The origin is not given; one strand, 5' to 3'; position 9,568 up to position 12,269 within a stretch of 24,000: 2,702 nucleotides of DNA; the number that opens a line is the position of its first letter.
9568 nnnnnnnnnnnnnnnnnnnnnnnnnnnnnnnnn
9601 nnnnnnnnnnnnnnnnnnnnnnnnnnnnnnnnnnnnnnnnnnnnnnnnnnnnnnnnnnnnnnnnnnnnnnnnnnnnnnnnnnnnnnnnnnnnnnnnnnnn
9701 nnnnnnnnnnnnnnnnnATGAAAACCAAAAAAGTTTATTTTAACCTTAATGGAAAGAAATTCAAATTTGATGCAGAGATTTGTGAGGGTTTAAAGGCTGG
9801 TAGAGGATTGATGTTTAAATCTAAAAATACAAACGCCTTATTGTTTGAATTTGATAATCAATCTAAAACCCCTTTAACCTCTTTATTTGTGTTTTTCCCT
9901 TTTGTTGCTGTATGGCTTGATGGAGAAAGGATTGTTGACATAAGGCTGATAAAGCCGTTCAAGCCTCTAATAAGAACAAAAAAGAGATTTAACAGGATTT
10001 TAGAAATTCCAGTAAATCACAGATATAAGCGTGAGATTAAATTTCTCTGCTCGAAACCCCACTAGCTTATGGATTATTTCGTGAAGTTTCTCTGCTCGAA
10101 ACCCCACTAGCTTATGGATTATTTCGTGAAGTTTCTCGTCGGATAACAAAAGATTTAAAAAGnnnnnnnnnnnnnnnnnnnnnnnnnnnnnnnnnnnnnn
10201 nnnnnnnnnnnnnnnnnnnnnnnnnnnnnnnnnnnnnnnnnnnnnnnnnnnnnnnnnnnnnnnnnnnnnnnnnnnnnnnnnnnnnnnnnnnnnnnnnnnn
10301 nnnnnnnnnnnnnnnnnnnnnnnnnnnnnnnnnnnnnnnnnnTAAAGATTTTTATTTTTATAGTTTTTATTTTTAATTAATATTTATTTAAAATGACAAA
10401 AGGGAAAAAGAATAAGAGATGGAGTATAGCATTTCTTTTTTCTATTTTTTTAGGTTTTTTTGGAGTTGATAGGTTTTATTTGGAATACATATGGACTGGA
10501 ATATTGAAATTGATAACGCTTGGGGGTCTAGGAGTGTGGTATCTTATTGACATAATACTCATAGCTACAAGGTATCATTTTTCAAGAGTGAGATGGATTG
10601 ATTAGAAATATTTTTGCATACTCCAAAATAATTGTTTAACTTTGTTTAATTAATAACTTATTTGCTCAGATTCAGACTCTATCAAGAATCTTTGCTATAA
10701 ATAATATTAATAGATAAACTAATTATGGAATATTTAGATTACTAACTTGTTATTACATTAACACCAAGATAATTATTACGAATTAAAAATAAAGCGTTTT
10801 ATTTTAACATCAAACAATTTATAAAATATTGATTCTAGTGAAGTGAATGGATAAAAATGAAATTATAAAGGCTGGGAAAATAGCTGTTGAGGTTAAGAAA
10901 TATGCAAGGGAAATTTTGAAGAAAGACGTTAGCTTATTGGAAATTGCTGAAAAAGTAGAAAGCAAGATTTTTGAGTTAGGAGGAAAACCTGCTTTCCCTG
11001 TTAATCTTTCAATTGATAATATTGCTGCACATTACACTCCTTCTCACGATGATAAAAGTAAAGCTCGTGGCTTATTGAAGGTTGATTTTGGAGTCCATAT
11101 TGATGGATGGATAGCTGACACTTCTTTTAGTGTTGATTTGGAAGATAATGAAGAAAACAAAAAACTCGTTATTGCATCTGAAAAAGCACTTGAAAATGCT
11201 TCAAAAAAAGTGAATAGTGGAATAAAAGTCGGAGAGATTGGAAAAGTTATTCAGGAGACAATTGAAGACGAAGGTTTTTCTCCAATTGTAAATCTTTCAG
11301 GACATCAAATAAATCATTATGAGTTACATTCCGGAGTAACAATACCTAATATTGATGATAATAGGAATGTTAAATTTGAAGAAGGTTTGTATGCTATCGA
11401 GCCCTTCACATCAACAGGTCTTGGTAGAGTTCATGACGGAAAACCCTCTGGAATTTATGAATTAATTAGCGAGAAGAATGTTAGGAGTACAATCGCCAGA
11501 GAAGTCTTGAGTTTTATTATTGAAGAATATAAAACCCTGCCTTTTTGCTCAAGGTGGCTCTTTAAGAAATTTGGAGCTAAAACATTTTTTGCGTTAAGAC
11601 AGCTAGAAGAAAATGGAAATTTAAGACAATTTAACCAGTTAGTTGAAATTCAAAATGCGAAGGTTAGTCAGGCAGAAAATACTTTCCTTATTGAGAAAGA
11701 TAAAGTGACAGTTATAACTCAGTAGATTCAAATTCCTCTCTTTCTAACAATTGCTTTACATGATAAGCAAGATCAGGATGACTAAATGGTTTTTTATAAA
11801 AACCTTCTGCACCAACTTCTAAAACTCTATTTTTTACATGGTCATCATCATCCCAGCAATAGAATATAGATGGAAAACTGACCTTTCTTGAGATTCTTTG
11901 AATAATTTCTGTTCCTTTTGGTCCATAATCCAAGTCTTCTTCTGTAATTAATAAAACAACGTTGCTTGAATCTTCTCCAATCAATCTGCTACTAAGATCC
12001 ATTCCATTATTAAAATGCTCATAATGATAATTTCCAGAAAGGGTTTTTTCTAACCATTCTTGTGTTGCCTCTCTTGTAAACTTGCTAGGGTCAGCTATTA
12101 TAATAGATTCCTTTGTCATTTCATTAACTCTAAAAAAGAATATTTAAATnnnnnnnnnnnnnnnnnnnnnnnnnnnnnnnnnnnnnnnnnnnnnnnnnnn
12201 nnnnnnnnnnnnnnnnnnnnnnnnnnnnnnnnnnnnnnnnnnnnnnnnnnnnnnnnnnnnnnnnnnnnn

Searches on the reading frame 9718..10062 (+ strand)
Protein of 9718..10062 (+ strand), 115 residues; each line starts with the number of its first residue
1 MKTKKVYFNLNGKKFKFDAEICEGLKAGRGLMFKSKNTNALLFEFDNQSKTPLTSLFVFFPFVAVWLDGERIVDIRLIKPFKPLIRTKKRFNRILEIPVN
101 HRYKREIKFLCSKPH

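Call 13: search_protein_families(library=pfam, proteins=[window:9718-10062:+], max_evalue=0.01)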
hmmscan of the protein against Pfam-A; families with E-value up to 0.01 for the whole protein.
window:9718-10062:+ (115 aa): 1 family
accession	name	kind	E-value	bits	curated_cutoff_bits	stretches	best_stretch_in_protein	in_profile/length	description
PF02643.20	DUF192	-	0.00011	22.7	27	1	27-105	12-86/96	Uncharacterized ACR, COG1430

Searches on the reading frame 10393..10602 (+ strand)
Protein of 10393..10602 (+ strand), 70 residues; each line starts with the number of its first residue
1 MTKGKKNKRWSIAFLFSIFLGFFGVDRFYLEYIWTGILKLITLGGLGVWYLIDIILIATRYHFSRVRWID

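Call 13: search_protein_families(library=pfam, proteins=[window:10393-10602:+], max_evalue=0.01)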
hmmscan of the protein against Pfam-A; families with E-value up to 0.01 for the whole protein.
window:10393-10602:+ (70 aa): 1 family
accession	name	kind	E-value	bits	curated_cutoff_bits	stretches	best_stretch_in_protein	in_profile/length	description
PF05154.21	TM2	-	5.4e-19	68.6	27.9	1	7-55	2-51/51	TM2 domain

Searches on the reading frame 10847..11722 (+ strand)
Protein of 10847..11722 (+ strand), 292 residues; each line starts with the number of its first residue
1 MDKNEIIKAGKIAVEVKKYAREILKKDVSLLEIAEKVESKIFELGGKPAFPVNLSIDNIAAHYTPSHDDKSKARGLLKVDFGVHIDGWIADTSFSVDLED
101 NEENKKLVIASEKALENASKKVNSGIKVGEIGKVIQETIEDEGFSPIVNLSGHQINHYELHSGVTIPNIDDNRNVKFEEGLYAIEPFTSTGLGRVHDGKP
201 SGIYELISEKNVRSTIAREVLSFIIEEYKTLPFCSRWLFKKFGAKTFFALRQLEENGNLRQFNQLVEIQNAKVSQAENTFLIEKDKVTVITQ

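Call 13: search_protein_families(library=pfam, proteins=[window:10847-11722:+], max_evalue=0.01)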
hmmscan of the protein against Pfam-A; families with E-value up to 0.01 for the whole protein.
window:10847-11722:+ (292 aa): 1 family
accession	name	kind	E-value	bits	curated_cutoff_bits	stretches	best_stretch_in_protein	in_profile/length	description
PF00557.29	Peptidase_M24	-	3.2e-25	89.6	23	1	6-202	3-188/208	Metallopeptidase family M24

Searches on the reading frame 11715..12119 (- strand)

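Call 13: search_protein_families(library=pfam, proteins=[window:11715-12119:-], max_evalue=0.01)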
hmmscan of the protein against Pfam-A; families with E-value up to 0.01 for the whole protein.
window:11715-12119:- (135 aa): 1 family
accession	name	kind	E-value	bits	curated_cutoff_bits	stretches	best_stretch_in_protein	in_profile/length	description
PF00072.30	Response_reg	-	4e-07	30.6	30.2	1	6-121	1-110/111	Response regulator receiver domain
